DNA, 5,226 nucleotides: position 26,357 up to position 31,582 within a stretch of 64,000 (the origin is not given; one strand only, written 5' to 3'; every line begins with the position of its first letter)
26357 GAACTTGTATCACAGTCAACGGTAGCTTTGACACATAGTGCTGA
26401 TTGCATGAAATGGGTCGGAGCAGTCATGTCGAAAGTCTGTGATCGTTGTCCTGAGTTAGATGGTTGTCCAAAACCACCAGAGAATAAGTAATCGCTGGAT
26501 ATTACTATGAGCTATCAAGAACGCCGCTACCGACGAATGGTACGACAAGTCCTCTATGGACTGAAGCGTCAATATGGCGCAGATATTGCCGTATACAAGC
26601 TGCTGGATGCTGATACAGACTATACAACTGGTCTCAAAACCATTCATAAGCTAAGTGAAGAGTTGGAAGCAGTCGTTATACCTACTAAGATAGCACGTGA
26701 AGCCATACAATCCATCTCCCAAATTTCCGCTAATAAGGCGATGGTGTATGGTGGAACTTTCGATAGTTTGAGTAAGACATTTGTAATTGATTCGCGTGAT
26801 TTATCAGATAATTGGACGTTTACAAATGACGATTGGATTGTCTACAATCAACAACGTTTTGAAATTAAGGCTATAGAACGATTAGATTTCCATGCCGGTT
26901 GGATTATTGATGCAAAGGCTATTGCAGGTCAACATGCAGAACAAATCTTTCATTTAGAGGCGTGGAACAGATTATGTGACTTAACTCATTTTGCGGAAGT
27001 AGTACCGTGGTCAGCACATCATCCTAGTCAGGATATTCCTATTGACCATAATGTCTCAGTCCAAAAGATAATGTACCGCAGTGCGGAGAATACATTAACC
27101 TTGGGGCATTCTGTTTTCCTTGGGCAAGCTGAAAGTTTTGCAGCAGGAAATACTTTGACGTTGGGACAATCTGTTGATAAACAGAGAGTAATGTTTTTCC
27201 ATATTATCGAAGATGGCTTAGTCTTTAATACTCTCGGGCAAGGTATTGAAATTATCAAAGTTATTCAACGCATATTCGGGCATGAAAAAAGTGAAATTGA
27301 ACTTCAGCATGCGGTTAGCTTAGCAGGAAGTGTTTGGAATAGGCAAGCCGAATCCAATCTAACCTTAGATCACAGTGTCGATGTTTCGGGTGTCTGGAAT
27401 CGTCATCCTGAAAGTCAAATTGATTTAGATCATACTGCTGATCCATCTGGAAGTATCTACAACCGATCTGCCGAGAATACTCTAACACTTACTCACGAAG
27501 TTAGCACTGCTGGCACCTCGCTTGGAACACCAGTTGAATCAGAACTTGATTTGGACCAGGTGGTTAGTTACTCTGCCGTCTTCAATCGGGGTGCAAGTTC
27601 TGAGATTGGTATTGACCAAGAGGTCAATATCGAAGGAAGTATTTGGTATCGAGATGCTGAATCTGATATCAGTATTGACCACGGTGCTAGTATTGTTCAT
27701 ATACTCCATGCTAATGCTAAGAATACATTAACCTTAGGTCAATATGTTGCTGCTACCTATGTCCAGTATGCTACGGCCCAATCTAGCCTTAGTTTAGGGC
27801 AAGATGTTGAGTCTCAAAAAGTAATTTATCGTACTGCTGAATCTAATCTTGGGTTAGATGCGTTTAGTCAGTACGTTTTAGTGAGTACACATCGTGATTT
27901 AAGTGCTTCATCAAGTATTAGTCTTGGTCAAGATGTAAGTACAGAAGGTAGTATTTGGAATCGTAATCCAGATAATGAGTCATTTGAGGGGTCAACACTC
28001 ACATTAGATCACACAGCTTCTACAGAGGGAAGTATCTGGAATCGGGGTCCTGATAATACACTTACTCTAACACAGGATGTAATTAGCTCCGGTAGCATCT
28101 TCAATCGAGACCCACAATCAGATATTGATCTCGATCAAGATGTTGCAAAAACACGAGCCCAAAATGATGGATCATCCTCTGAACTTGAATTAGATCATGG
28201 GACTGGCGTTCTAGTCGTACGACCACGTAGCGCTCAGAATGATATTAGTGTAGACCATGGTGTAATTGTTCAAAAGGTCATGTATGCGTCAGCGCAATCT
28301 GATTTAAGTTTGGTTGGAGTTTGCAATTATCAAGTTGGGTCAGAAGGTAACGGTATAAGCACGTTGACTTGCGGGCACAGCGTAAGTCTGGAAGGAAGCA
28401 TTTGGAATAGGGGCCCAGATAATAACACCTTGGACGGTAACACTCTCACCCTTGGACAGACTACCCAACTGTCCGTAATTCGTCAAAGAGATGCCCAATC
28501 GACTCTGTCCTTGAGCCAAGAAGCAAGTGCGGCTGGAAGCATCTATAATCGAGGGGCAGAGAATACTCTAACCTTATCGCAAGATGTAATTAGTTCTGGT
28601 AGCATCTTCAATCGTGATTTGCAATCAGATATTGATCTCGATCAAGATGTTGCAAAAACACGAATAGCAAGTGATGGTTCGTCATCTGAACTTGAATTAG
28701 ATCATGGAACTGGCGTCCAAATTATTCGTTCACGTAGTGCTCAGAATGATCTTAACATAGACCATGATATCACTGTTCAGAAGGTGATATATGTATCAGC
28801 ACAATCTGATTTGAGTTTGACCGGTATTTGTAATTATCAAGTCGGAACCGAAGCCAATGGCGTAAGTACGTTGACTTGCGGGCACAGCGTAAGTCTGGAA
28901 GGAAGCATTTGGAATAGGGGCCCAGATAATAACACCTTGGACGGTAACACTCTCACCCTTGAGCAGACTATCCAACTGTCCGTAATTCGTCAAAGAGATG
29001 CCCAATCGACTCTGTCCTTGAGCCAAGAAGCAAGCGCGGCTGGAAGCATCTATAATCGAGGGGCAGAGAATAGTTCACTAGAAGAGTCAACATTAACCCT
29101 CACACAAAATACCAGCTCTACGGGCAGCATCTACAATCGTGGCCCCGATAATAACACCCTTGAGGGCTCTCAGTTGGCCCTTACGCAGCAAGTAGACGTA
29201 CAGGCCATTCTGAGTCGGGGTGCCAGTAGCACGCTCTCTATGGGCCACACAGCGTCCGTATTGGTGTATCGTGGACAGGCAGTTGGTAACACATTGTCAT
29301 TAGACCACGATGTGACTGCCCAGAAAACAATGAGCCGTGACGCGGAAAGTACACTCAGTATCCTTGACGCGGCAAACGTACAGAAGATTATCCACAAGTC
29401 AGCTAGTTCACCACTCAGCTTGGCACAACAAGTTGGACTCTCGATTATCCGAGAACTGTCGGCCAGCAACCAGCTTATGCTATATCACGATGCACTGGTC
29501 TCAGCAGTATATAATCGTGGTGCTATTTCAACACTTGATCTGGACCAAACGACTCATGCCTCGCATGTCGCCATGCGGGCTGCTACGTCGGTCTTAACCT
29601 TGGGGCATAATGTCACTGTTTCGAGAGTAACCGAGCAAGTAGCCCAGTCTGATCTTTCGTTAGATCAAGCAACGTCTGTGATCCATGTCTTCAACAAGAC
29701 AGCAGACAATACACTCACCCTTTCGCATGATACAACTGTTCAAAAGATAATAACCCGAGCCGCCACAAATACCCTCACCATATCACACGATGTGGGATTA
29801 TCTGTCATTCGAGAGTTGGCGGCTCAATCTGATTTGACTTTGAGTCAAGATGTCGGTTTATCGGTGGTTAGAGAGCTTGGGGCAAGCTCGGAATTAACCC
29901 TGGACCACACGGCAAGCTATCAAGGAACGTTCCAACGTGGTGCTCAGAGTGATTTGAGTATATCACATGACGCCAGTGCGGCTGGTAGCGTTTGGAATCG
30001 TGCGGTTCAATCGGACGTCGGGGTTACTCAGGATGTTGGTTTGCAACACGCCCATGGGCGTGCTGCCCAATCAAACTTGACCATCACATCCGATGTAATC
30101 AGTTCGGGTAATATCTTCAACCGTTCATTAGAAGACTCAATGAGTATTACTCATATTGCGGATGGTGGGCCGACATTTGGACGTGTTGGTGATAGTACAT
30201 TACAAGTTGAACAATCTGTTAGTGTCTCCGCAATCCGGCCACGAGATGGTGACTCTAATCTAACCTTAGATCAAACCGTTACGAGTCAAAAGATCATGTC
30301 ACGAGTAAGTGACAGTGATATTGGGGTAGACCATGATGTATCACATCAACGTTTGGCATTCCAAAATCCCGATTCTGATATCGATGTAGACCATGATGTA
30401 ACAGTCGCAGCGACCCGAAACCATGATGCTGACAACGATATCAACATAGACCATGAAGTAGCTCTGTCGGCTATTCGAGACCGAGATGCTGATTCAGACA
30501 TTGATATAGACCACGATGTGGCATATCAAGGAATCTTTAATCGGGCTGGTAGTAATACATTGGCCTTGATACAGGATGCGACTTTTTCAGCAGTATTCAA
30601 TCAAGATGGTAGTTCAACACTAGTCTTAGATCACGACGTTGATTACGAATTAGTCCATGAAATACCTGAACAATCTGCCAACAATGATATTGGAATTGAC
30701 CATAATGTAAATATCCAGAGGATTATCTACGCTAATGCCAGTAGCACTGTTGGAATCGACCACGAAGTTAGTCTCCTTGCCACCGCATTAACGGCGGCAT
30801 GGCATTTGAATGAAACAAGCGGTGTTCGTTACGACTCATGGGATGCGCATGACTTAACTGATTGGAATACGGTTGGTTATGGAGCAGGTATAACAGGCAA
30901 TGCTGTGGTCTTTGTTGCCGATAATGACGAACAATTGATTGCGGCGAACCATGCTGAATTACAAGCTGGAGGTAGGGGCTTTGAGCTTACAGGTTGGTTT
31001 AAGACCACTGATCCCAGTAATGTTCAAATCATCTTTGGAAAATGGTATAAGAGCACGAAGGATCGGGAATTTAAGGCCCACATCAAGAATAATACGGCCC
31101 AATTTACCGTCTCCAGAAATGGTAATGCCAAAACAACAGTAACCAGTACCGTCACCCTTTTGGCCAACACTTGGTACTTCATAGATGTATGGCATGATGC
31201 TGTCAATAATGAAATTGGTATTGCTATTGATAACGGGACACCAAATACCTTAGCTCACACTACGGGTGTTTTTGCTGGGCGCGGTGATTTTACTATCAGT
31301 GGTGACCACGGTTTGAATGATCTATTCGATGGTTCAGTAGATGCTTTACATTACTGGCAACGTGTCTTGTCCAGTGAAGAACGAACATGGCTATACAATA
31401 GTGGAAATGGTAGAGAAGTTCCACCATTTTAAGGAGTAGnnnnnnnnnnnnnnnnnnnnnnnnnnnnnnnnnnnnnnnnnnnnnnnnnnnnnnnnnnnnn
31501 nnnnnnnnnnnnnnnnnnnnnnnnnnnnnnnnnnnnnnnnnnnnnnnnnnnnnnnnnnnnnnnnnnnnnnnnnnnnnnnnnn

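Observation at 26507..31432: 1641-aa protein with about 50 copies of a 27-aa repeat, a LamG-like end and a fresh 507-bp tandem duplication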

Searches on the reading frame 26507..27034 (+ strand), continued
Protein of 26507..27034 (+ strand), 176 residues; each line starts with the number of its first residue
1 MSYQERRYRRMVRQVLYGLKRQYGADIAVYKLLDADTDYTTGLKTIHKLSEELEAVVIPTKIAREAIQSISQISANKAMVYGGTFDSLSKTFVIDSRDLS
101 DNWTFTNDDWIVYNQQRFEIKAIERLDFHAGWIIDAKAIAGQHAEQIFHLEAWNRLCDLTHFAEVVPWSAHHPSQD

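Call 85: search_solved_structures(query=A2, max_evalue=10)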
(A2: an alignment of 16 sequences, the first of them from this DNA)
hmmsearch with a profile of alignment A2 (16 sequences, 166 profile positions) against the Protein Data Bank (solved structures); distinct sequences matched with E-value up to 10: 0.

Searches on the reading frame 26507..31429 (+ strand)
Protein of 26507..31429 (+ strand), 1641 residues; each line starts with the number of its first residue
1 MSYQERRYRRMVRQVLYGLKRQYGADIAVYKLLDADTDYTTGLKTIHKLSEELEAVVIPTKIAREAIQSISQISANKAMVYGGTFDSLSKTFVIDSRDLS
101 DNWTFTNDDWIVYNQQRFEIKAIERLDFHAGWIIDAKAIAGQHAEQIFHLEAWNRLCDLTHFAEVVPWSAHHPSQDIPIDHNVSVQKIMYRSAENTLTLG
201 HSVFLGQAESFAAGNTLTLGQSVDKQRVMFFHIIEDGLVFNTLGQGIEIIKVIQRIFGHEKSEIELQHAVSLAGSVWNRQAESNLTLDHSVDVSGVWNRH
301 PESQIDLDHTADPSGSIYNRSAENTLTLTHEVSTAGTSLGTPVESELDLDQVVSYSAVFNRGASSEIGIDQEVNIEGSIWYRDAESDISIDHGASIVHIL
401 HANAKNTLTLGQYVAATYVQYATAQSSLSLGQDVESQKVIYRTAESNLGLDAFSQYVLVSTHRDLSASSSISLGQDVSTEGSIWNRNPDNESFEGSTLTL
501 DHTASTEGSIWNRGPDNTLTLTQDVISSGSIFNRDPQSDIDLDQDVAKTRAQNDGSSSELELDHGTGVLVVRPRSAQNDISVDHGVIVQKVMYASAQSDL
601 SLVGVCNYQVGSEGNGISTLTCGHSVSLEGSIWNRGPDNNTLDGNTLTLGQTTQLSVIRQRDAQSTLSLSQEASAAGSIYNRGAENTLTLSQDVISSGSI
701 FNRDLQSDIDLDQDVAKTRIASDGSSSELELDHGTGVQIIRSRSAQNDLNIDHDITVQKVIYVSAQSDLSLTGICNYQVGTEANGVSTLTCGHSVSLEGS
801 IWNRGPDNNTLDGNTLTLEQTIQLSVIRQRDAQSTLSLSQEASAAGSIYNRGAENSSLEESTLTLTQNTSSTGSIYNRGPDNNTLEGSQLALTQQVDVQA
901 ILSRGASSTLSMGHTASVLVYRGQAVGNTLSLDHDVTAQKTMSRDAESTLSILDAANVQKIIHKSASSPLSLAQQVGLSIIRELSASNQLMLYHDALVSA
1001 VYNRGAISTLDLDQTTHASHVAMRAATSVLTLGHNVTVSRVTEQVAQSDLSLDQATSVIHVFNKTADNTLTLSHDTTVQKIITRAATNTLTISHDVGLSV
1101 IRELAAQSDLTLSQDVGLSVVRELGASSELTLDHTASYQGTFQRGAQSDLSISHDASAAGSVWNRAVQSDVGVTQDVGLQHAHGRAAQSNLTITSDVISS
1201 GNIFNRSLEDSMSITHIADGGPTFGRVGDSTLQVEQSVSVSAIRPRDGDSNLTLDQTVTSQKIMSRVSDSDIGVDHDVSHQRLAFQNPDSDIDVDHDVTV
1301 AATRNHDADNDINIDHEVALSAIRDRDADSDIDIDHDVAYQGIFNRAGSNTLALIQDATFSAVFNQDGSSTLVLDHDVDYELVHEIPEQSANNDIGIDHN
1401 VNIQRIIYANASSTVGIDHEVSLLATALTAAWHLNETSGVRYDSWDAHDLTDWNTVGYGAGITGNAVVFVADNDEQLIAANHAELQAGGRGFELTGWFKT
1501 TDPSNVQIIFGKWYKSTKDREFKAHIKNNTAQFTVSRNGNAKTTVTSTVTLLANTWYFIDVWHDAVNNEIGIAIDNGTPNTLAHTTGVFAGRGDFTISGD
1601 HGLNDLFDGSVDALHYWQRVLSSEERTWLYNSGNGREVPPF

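Call 6: search_protein_families(library=pfam, proteins=[window:26507-31429:+], max_evalue=0.1)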
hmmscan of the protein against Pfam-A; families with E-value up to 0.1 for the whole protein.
window:26507-31429:+ (1641 aa): 2 families
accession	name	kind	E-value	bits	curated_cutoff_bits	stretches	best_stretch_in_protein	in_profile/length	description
PF13385.13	Laminin_G_3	-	1.1e-08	35.8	27.6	1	1489-1625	16-149/151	Concanavalin A-like lectin/glucanases superfamily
PF03728.18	Viral_DNA_Zn_bi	-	0.1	13.7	25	0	575-627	27-79/98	Viral DNA-binding protein, zinc binding domain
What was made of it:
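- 30809..31429 (+): aa 1435-1641: LamG / ConA-like jelly-roll tip. Pfam PF13385 above its cutoff (call 6).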

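Call 7: search_protein_families(library=phrogs, proteins=[window:26507-31429:+], max_evalue=0.01)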
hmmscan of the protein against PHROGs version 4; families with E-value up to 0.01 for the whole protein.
window:26507-31429:+ (1641 aa): 0 families

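Call 12: find_homologous_proteins(query=window:26507-31429:+)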
Query window:26507-31429:+ (1641 aa): 1 proteins with E <= 0.001 among 8000 candidates.
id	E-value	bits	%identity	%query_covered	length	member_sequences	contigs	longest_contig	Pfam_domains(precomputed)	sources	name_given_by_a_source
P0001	0.0e+0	1995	52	79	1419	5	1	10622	PF13385.14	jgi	-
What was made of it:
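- Tried and rejected: The full-length word-index search returned only P0001 (call 12).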

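Call 14: find_encoding_contigs(protein=P0001, flank=10000)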
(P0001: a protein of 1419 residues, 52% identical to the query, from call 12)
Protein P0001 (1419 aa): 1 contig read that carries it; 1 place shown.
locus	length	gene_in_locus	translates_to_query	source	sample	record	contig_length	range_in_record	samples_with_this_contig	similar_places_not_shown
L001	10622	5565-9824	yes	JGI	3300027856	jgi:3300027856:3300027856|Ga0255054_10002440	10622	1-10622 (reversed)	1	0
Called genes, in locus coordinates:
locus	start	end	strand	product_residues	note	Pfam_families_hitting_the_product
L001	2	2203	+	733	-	?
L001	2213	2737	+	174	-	PF20557:DnaT_2 (weak)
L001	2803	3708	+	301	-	-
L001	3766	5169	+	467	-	-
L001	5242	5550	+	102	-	-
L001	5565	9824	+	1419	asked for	PF13385:Laminin_G_3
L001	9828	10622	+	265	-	?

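Call 15: find_encoding_contigs(protein=window:26507-31429:+, flank=10000)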
Protein window:26507-31429:+ (1641 aa): no gene with exactly this product is on record in the collection.
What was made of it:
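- Tried and rejected: An exact look-up of the window protein found nothing on record (call 15).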

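Call 25: find_related_loci(query=window:26507-31429:+, collection=viral_contigs, flank=10000)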
Query window:26507-31429:+ (1641 aa) in viral_contigs; peptide patterns used: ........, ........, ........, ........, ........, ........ (x = any residue, [..] = any of these).
3 stretches matched a pattern, but none encodes a relative of the query by tblastn (E <= 1e-3).
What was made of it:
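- Tried and rejected: A scan of IMG/VR viral contigs found no relative (call 25).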

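Call 78: search_protein_families(library=ncbifam, proteins=[window:26507-31429:+], max_evalue=0.1)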
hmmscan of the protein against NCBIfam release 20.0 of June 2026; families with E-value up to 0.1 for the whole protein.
window:26507-31429:+ (1641 aa): 0 families
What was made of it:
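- Tried and rejected: PHROGs and NCBIfam have no family for the protein or its repeat (calls 7, 78).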

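Call 94: search_dna_similar(query=window:26507-31429:+, collection=phages, mode=protein, max_evalue=0.001, max_rows=25)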
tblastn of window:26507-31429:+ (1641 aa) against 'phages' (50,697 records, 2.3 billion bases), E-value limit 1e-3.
No match.

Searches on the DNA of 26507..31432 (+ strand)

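Call 8: search_dna_similar(query=window:26507-31432:+, collection=phages, mode=near)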
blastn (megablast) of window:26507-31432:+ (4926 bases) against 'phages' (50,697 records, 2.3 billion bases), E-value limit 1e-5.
No match.
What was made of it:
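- No virion proteomics or microscopy exists for this phage, and no cultured relative was found (calls 8, 94).
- Tried and rejected: Megablast and tblastn of the gene against 50,697 GenBank phage records gave no match (calls 8, 94).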

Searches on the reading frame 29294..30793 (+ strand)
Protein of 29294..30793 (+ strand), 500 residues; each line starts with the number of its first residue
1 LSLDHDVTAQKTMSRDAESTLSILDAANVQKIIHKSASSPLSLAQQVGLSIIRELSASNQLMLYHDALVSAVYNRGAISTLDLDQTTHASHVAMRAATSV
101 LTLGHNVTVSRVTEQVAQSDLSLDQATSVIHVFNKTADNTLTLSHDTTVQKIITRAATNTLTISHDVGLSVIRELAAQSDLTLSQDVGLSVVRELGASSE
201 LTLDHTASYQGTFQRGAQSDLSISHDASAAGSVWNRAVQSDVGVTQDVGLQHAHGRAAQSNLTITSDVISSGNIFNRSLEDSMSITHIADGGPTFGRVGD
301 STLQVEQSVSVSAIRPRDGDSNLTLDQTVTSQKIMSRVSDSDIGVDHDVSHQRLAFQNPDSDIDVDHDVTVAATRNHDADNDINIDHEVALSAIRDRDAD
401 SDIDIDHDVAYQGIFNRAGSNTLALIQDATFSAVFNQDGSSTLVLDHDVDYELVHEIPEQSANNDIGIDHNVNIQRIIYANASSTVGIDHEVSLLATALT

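Call 77: search_solved_structures(query=window:29294-30793:+, max_evalue=10)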
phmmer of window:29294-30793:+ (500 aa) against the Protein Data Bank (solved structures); distinct sequences matched with E-value up to 10: 4.
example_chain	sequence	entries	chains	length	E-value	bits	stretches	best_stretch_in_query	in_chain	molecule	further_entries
8cio_A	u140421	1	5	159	0.19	14.2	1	207-278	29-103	SCPU domain-containing protein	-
3rgc_A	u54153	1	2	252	1.7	11.1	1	69-141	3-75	Possible periplasmic protein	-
8wa1_K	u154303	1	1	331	2.8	10.3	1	376-457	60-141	PAP8(pTAC6)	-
8w9z_K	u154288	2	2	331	4.1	9.8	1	376-457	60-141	PAP8(pTAC6)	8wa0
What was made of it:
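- Closest known: Beta-solenoid or triple beta-spiral fibre shafts. Different: No sequence or profile match to any solved structure (calls 77, 85).
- On Beta-solenoid / triple beta-spiral fibre shaft: No PDB sequence match (call 77).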
